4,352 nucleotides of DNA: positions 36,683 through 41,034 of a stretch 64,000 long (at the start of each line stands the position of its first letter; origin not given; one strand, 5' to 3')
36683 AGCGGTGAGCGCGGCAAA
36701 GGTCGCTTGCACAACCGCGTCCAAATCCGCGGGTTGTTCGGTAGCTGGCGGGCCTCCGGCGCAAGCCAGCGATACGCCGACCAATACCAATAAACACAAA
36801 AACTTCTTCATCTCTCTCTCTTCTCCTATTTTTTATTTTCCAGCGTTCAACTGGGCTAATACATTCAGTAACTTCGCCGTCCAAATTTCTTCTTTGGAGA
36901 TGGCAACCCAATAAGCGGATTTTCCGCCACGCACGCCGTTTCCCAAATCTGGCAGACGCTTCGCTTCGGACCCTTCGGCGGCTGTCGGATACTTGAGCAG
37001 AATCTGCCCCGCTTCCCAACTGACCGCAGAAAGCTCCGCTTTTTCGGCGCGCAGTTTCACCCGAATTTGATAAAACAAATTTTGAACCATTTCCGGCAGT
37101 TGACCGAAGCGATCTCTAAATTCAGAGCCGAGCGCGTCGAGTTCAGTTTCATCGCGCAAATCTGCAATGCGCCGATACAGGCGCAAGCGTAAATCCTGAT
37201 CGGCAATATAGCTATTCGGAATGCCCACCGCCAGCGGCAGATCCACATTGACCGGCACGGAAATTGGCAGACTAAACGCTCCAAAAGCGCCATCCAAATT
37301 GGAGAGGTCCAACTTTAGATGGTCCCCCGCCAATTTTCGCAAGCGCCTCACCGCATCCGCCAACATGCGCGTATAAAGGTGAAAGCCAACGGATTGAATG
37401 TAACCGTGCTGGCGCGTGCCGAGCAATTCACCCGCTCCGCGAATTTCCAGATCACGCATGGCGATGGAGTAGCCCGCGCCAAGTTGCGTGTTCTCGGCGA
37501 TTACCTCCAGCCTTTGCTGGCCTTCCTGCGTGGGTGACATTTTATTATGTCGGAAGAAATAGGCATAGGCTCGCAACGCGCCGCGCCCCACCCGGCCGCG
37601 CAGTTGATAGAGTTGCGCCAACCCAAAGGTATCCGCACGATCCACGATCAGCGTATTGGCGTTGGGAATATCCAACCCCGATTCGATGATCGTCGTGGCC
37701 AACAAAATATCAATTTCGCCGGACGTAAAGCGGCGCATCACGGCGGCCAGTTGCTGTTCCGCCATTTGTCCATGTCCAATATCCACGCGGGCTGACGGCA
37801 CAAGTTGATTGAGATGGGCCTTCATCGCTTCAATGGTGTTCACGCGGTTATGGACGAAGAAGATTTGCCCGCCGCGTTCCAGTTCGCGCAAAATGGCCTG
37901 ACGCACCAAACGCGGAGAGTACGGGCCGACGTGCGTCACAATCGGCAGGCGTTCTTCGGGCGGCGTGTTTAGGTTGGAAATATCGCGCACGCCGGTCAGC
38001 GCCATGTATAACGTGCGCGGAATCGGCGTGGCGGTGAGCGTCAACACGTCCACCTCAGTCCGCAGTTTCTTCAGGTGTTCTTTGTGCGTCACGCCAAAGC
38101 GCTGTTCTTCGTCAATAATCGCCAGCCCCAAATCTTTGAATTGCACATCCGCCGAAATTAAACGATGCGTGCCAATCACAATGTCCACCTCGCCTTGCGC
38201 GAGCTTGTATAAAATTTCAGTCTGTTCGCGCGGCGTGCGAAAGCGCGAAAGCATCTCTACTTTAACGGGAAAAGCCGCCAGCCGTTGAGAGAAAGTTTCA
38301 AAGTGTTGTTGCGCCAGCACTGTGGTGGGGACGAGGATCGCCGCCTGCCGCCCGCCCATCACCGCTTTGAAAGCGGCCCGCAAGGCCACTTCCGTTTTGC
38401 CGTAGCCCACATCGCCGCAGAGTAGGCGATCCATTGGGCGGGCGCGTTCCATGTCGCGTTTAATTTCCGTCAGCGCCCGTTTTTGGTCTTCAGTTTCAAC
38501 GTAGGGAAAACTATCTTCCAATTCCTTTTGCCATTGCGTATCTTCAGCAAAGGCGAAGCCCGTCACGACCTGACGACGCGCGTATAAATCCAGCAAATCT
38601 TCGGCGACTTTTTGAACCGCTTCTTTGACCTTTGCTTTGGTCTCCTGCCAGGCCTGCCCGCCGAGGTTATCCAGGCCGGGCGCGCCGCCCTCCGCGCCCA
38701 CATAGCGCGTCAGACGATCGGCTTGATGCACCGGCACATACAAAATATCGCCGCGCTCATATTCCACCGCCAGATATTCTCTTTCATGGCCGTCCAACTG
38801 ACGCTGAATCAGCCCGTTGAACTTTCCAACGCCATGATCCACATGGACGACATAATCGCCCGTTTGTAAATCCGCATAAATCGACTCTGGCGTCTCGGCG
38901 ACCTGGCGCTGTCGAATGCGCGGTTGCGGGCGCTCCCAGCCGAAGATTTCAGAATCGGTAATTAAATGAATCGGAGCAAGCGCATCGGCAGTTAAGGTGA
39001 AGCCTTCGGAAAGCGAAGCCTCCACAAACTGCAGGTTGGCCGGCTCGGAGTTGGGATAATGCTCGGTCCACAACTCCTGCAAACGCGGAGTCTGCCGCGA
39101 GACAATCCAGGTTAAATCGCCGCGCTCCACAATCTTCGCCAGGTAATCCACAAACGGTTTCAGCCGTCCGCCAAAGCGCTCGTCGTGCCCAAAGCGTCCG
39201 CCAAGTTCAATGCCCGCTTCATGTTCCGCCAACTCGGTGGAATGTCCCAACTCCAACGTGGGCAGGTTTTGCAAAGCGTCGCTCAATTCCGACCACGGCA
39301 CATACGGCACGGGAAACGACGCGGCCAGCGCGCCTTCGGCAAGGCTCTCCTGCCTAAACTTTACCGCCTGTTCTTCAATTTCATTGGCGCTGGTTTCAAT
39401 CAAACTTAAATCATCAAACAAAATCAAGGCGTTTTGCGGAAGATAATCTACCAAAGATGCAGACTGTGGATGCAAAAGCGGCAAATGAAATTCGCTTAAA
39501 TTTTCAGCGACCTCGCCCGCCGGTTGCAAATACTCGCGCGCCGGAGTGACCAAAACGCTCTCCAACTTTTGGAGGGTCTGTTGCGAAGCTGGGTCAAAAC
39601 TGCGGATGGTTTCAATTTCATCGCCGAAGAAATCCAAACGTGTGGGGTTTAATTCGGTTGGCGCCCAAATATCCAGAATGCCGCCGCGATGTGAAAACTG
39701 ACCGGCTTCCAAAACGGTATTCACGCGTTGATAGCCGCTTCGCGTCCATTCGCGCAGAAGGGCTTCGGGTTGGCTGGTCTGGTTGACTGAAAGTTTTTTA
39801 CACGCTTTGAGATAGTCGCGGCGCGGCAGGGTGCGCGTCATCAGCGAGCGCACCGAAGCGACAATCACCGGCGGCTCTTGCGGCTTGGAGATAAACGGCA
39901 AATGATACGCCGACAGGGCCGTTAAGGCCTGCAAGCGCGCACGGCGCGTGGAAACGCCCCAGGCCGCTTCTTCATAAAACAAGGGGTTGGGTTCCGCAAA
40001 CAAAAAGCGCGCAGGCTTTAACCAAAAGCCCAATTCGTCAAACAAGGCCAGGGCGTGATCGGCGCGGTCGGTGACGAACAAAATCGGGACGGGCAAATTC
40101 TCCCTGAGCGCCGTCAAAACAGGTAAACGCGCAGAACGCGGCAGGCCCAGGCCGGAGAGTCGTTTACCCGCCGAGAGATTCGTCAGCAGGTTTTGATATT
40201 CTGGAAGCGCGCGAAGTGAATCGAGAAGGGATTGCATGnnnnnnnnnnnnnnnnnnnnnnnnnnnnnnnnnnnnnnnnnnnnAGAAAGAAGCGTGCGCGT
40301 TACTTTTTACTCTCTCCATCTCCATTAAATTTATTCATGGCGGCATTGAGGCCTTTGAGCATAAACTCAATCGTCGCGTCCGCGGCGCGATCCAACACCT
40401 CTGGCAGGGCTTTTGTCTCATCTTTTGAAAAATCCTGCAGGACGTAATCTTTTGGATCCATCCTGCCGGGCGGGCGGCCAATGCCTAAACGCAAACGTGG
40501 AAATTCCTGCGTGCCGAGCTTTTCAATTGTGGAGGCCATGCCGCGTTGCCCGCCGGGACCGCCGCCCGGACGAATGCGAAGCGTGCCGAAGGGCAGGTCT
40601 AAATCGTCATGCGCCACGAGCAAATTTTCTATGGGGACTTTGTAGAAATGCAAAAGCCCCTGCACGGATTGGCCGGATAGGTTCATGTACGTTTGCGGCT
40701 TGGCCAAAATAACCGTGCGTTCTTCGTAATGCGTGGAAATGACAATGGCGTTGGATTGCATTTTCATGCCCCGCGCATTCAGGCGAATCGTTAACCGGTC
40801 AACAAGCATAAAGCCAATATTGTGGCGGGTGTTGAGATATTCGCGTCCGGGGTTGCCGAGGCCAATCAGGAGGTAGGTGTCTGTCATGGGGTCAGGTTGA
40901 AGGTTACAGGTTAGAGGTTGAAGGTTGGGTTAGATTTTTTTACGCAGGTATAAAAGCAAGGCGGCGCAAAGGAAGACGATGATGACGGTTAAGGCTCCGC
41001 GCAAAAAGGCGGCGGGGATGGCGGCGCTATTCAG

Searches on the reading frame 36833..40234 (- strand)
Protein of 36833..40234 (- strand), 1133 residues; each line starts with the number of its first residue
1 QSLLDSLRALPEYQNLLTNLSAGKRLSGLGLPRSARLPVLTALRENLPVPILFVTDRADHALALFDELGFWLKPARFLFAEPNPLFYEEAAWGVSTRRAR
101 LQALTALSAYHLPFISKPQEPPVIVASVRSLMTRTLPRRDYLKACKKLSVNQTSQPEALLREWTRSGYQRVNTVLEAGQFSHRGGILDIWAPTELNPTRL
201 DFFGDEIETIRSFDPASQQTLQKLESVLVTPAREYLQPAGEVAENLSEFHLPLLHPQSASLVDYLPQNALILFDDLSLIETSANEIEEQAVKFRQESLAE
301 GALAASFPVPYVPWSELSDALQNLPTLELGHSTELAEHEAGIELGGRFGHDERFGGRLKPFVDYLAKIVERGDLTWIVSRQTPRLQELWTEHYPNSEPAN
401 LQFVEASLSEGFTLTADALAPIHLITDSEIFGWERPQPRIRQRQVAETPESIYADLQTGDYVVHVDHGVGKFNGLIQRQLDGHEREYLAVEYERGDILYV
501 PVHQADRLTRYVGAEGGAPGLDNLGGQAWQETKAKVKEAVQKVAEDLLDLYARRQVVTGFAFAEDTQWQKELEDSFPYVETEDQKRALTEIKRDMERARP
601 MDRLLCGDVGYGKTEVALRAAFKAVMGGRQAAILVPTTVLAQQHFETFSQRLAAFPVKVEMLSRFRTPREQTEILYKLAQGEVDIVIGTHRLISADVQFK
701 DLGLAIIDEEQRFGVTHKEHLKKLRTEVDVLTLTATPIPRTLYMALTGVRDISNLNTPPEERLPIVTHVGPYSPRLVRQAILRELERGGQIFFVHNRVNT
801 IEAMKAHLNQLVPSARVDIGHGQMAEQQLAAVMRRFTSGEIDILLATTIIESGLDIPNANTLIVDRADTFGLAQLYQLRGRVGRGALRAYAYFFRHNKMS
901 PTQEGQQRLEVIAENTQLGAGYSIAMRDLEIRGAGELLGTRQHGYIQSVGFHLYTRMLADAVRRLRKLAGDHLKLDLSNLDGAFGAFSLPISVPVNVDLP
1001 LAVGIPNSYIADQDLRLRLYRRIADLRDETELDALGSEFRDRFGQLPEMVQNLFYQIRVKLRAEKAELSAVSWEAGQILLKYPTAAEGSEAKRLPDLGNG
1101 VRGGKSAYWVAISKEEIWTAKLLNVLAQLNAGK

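Call 82: search_protein_families(library=pfam, proteins=[window:36833-40234:-], max_evalue=0.0001)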
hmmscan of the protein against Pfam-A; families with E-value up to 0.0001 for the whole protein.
window:36833-40234:- (1133 aa): 7 families
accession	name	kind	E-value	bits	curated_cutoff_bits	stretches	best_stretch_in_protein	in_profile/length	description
PF00270.35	DEAD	-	3.3e-24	85.9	26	1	581-742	1-164/167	DEAD/DEAH box helicase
PF17757.6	UvrB_inter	-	1.7e-23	82.9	22.9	1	147-235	2-91/91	UvrB interaction domain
PF03461.20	TRCF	-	4.4e-21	75.5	25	1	1000-1085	2-87/95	TRCF domain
PF00271.37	Helicase_C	-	4.7e-21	75.6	23.5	1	781-884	10-108/110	Helicase conserved C-terminal domain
PF02559.22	CarD_TRCF_RID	-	2e-19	69.9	23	1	456-512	1-57/57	CarD-like/TRCF RID domain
PF04851.21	ResIII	-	1.1e-06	29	22.5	1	582-737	6-162/164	Type III restriction enzyme, res subunit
PF22590.2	Cas3-like_C_2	-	5.8e-05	23.8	27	0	788-884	2-103/106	CRISPR-associated nuclease/helicase Cas3, C-terminal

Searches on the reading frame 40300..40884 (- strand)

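Call 82: search_protein_families(library=pfam, proteins=[window:40300-40884:-], max_evalue=0.0001)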
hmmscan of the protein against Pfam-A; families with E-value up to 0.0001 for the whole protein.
window:40300-40884:- (194 aa): 1 family
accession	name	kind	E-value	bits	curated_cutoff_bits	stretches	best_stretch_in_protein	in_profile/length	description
PF01195.25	Pept_tRNA_hydro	-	1.5e-67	227.4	27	1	5-187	1-183/183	Peptidyl-tRNA hydrolase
